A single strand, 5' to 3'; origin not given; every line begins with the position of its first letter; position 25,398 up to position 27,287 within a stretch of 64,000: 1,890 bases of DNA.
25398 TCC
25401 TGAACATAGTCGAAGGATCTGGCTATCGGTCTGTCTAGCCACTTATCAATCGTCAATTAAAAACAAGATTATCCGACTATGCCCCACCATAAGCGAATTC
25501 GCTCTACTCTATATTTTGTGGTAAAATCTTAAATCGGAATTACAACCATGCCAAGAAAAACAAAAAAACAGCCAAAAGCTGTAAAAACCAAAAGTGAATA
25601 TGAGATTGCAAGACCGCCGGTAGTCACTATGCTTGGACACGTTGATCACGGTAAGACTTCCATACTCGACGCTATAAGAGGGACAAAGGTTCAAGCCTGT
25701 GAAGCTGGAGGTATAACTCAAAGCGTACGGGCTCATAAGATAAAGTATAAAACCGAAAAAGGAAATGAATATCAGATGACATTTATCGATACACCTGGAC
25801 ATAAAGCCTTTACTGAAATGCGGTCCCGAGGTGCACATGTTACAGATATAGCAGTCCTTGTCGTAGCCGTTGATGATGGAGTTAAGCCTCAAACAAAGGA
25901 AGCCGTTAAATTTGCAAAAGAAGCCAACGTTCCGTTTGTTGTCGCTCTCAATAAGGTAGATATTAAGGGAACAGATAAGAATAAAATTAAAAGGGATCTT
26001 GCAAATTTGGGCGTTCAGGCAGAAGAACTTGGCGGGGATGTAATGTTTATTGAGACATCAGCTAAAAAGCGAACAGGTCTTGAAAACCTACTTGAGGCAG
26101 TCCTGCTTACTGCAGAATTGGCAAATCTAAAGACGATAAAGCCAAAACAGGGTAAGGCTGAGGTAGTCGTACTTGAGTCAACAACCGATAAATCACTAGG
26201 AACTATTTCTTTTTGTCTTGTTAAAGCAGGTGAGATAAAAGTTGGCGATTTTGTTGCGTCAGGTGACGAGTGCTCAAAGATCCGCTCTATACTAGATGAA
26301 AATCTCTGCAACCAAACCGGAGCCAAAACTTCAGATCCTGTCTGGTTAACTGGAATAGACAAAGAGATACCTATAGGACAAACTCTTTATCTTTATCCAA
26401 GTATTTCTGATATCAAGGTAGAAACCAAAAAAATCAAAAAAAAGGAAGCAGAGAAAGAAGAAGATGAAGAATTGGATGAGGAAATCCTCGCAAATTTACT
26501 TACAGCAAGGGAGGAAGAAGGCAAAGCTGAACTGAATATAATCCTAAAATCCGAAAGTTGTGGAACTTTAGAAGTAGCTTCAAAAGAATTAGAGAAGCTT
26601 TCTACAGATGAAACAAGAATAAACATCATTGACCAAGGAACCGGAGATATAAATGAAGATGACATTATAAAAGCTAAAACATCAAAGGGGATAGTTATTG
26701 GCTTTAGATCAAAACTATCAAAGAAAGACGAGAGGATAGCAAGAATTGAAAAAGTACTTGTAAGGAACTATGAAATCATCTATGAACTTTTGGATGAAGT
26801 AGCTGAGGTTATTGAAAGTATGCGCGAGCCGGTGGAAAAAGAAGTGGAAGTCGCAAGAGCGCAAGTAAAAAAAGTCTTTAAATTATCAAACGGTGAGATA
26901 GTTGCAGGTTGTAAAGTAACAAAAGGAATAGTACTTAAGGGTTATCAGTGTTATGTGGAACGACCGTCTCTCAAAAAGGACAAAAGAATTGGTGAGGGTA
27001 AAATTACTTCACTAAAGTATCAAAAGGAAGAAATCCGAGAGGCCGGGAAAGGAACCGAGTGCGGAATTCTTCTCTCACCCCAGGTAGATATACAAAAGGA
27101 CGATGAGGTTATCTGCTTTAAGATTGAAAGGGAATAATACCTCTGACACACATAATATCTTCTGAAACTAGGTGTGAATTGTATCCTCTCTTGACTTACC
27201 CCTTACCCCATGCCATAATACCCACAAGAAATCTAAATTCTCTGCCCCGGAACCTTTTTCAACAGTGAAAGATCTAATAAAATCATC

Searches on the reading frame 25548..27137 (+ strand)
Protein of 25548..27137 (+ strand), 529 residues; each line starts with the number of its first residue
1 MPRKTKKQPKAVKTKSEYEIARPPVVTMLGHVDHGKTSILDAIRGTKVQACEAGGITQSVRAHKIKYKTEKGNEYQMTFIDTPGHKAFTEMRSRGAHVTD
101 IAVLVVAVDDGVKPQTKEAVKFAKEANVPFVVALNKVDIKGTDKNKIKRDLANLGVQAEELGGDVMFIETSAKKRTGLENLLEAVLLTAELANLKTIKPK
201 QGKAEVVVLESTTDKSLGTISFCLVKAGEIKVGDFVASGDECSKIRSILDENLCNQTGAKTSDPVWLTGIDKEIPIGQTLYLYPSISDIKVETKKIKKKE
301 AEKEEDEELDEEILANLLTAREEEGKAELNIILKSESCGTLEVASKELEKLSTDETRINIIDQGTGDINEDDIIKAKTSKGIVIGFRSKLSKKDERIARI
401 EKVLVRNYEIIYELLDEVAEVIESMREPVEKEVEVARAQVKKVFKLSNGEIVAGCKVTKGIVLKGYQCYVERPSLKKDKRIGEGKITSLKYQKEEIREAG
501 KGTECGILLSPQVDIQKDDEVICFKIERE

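Call 39: search_protein_families(library=pfam, proteins=[window:25548-27137:+], max_evalue=0.001)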
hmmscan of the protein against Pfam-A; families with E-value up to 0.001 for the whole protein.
window:25548-27137:+ (529 aa): 12 families
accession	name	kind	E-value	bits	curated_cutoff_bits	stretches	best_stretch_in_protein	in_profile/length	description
PF00009.33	GTP_EFTU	-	6.1e-33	114.4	26.5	1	26-186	6-183/188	Elongation factor Tu GTP binding domain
PF11987.13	IF-2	-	1e-25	90.3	27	1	305-418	3-116/117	Translation-initiation factor 2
PF22042.2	EF-G_D2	-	3.4e-11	43.5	27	1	203-281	1-82/84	Elongation factor G domain 2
PF01926.29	MMR_HSR1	-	6.4e-11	42.8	21.9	1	26-136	2-113/113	50S ribosome-binding GTPase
PF00071.28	Ras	-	6.8e-09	35.9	21.6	1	27-186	3-157/162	Ras family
PF02421.24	FeoB_N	-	3.9e-08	33.4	27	1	26-184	3-155/156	Ferrous iron transport protein B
PF10662.15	PduV-EutP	-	3.5e-06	27.3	21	1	55-182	16-138/143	Ethanolamine utilisation - propanediol utilisation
PF03144.31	GTP_EFTU_D2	-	1.6e-05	25.6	30.3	0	452-509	3-58/73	Elongation factor Tu domain 2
PF08477.19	Roc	-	1.6e-05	25.5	27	1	26-138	2-119/119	Ras of Complex, Roc, domain of DAPkinase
PF03029.23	ATP_bind_1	-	0.00022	21.5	27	1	65-150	82-181/240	Conserved hypothetical ATP binding protein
PF14578.12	GTP_EFTU_D4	-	0.00056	20.2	23.8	0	441-519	9-83/86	Elongation factor Tu domain 4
PF00025.27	Arf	-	0.00057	19.8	22.3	0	26-185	17-170/174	ADP-ribosylation factor family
